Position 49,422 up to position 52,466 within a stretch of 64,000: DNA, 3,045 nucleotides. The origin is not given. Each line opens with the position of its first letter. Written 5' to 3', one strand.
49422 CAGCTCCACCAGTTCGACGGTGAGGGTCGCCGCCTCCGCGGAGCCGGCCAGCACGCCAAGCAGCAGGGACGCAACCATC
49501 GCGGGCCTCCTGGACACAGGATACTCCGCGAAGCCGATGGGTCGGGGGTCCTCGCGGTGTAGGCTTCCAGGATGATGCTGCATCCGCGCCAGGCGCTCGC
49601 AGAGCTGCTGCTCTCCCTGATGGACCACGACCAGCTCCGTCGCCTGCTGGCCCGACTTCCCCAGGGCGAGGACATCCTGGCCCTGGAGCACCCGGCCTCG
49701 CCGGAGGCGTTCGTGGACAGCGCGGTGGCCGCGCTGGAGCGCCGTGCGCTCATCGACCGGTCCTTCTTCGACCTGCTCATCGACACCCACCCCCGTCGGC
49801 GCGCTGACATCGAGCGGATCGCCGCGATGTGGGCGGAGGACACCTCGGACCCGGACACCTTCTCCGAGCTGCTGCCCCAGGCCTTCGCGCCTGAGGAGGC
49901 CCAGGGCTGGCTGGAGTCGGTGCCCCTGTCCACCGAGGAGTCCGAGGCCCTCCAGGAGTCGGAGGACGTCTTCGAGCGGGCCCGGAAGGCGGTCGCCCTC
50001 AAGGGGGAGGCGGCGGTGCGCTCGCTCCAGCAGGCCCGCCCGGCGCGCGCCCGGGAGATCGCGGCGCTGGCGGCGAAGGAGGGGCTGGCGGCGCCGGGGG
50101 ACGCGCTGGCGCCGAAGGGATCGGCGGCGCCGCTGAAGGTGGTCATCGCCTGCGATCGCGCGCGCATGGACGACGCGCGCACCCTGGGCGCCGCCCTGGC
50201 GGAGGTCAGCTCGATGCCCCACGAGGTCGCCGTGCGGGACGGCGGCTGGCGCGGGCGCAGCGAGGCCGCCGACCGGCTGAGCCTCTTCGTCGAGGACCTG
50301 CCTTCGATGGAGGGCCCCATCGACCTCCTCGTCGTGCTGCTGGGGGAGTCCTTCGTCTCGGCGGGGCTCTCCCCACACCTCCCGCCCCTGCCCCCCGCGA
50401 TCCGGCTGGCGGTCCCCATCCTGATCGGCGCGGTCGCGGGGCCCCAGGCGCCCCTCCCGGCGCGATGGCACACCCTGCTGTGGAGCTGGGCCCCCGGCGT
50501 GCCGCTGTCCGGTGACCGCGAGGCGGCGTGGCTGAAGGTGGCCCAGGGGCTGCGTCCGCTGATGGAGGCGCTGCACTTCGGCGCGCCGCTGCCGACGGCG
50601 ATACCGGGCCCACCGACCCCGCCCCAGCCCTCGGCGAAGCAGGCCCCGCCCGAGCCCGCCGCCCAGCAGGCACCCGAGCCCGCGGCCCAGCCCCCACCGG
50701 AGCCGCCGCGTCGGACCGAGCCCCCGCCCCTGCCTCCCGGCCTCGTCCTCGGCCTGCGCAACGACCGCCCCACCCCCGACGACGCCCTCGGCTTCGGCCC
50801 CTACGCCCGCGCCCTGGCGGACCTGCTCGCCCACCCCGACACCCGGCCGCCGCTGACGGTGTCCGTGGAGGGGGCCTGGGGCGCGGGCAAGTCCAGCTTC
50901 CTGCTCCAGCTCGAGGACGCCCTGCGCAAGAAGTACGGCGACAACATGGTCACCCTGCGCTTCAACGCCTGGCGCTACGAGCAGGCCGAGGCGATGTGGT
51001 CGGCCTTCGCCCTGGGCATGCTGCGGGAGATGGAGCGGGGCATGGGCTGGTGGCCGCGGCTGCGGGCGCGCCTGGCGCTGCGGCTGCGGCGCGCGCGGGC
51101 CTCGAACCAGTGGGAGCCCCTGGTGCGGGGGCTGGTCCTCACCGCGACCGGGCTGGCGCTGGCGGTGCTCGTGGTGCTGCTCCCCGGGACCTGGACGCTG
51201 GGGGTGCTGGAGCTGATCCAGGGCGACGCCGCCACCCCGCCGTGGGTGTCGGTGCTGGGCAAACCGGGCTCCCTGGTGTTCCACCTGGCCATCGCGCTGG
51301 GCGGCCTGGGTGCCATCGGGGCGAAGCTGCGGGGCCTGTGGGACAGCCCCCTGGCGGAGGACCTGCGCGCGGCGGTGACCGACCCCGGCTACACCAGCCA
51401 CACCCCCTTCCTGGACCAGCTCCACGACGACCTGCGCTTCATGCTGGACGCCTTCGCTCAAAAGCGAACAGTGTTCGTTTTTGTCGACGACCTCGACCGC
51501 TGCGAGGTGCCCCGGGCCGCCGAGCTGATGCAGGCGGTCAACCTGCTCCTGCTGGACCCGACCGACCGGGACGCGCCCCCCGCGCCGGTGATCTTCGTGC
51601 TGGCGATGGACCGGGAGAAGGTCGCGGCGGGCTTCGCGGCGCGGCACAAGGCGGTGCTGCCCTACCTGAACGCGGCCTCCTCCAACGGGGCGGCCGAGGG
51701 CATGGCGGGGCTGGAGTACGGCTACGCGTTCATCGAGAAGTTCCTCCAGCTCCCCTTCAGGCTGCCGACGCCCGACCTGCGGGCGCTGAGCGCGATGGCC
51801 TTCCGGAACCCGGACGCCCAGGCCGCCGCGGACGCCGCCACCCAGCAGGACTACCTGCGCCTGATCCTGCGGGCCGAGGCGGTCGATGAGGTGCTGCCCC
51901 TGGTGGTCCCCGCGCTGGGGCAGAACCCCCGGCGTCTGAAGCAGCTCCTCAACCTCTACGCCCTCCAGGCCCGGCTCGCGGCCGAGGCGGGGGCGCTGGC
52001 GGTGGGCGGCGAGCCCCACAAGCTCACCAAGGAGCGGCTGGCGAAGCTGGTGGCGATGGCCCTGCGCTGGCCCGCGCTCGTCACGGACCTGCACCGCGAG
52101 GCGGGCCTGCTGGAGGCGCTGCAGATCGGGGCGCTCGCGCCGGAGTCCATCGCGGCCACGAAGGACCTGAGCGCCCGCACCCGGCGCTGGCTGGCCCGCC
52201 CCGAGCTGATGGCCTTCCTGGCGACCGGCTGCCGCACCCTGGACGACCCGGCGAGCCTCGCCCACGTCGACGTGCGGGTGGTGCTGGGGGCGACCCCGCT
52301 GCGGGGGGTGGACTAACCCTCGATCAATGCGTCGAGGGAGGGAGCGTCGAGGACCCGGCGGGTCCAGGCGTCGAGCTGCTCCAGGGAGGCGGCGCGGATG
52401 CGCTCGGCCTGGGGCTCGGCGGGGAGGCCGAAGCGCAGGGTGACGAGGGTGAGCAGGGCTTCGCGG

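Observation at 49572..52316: KAP-family NTPase with N-terminal death-like/effector-associated helical domain next to an Rpn-family nuclease: candidate conflict system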

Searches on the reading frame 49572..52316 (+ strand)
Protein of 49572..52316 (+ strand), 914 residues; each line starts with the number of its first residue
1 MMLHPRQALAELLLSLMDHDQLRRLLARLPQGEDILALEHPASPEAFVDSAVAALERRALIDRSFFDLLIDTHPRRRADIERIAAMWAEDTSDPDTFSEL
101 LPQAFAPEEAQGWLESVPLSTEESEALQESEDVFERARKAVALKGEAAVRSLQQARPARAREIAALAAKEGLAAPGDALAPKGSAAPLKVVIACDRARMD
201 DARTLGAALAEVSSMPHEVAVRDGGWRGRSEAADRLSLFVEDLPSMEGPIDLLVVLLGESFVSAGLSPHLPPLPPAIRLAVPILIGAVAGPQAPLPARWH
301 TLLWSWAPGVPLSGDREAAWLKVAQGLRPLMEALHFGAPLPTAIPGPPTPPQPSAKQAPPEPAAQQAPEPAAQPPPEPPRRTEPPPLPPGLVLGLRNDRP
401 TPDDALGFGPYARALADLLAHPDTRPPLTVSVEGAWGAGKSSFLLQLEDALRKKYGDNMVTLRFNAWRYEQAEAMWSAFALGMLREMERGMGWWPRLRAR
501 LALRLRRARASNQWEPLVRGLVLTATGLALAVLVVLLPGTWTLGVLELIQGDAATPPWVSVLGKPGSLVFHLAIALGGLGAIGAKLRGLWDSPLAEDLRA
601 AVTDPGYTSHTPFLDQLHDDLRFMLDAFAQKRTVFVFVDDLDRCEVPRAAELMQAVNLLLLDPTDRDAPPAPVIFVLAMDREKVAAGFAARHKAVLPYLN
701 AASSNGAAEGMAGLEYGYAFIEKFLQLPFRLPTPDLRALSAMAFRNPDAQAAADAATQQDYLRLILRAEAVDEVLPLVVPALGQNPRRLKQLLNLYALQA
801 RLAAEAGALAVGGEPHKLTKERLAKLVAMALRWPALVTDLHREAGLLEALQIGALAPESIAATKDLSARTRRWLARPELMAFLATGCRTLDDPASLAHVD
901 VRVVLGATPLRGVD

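Call 3: search_protein_families(library=pfam, proteins=[window:49572-52316:+], max_evalue=0.01)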
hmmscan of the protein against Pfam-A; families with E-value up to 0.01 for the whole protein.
window:49572-52316:+ (914 aa): 2 families
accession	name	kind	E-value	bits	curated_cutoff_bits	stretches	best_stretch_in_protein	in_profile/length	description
PF07693.20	KAP_NTPase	-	2.5e-27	96.3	20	1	409-796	2-286/293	KAP family P-loop domain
PF20693.3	YobI-ATPase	-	0.0088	16.1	27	0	411-453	1-40/363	YobI-like P-loop NTPase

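Call 4: search_protein_families(library=padloc, proteins=[window:49572-52316:+], max_evalue=0.01)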
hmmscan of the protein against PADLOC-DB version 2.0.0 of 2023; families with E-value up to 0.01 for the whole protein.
window:49572-52316:+ (914 aa): 7 families
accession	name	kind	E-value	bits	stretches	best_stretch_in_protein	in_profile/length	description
PDLC02361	PifA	-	5.4e-19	66.2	1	401-492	14-105/720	PifA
PDLC02209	QatA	-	2.4e-18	64.1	2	397-473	4-77/646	-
PDLC04959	PDC-S20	-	5.7e-12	43.9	1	397-470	12-80/464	-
PDLC02210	QatA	-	1.3e-10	38.4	1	398-470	4-74/593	-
PDLC04958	PDC-S20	-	7e-08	30.2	1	404-470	4-69/458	-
PDLC04957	PDC-S20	-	3.9e-07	27.9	1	428-476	31-84/446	-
PDLC04956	PDC-S20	-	4e-05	21.2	0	620-645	168-193/450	-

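Call 6: find_homologous_proteins(query=window:49572-52316:+, max_evalue=0.001)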
Query window:49572-52316:+ (914 aa): 10 proteins with E <= 0.001 among 8000 candidates.
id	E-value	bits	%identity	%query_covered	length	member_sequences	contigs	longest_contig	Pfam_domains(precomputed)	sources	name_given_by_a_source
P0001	0.0e+0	1998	100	100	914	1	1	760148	PF07693.21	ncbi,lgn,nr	ncbi:MAG: hypothetical protein H6739_20510 [Alphaproteobacteria bacterium]|nr:hypothetical protein [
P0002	5.3e-222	758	60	61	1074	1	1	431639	PF07693.21,PF13191.13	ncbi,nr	ncbi:MAG: hypothetical protein H6741_03220 [Alphaproteobacteria bacterium]|nr:hypothetical protein [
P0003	1.5e-66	243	31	55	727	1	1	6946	PF07693.21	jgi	jgi:hypothetical protein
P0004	6.8e-22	96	28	37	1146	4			PF07693.21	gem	-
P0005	1.3e-21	95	41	14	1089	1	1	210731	PF07693.21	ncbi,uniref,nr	ncbi:P-loop NTPase fold protein [Sphaerisporangium fuscum]|uniref:P-loop NTPase fold protein n=1 Tax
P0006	5.5e-20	89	27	30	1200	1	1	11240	PF07693.21,PF13401.13,PF13676.12,PF01637.25,PF25199.2,PF00931.29,PF13191.13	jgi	jgi:hypothetical protein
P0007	2.5e-12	64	29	38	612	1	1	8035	PF07693.21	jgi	jgi:hypothetical protein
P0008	9.3e-10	55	32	12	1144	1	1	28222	PF07693.21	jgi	jgi:hypothetical protein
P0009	1.9e-5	41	35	10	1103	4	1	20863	PF07693.21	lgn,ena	-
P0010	3.1e-5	40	24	42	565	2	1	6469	PF07693.21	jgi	jgi:hypothetical protein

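Call 13: find_encoding_contigs(protein=P0002, flank=10000, max_places=3)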
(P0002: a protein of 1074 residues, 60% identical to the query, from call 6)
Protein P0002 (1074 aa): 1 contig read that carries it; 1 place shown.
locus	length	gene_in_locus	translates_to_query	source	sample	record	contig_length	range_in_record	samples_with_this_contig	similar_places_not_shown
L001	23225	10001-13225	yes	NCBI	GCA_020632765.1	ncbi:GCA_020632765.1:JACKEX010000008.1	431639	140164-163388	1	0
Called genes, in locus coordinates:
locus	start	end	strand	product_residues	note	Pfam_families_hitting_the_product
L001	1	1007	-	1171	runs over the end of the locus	PF02743:dCache_1 (faint), PF00512:HisKA, PF02518:HATPase_c, PF00072:Response_reg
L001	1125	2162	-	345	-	PF04055:Radical_SAM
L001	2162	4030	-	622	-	PF04055:Radical_SAM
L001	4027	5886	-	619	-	PF04055:Radical_SAM (weak)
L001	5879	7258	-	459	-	PF04055:Radical_SAM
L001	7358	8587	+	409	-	-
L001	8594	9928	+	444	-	PF01839:FG-GAP (faint), PF13517:FG-GAP_3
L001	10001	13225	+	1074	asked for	PF07693:KAP_NTPase, PF13191:AAA_16 (weak)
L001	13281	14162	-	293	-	PF00376:MerR, PF13411:MerR_1, PF02607:B12-binding_2, PF02310:B12-binding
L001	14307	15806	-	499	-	PF03575:Peptidase_S51 (weak)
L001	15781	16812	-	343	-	PF04055:Radical_SAM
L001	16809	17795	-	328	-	PF04055:Radical_SAM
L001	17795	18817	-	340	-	PF04055:Radical_SAM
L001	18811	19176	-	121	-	-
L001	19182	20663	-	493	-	PF13353:Fer4_12 (weak), PF04055:Radical_SAM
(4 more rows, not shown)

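Call 14: find_encoding_contigs(protein=P0003, flank=10000, max_places=3)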
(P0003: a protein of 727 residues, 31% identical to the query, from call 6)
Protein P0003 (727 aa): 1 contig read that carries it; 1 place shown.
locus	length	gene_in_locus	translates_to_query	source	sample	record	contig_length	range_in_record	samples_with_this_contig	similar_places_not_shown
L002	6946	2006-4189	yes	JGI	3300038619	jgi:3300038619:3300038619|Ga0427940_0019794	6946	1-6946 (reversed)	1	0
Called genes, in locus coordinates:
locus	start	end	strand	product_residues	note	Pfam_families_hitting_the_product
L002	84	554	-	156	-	-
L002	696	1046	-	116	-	-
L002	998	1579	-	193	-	PF02915:Rubrerythrin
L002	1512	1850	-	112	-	-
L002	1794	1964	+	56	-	-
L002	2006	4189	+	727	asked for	PF07693:KAP_NTPase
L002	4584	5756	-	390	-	PF14319:Zn_Tnp_IS91, PF04986:Y2_Tnp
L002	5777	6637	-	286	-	PF13495:Phage_int_SAM_4, PF00589:Phage_integrase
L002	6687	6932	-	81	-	-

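Call 69: search_protein_families(library=ncbifam, proteins=[window:49572-52316:+], max_evalue=0.001)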
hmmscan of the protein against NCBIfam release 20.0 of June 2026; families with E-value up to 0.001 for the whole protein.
window:49572-52316:+ (914 aa): 1 family
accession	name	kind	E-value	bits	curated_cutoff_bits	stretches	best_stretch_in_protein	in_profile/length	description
NF041923.1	QatA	equivalog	8e-21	74.3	600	2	397-478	4-82/628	Qat anti-phage system ATPase QatA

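Call 85: find_encoding_contigs(protein=window:49572-52316:+, flank=1000, max_places=2)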
Protein window:49572-52316:+ (914 aa): 1 contig read that carries it; 1 place shown.
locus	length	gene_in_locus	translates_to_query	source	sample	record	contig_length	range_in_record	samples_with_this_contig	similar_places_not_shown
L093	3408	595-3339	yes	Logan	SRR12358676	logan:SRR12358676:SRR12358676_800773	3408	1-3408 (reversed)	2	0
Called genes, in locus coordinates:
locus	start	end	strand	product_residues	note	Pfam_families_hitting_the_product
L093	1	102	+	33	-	?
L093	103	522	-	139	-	PF09912:DUF2141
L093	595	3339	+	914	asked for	PF07693:KAP_NTPase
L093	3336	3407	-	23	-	?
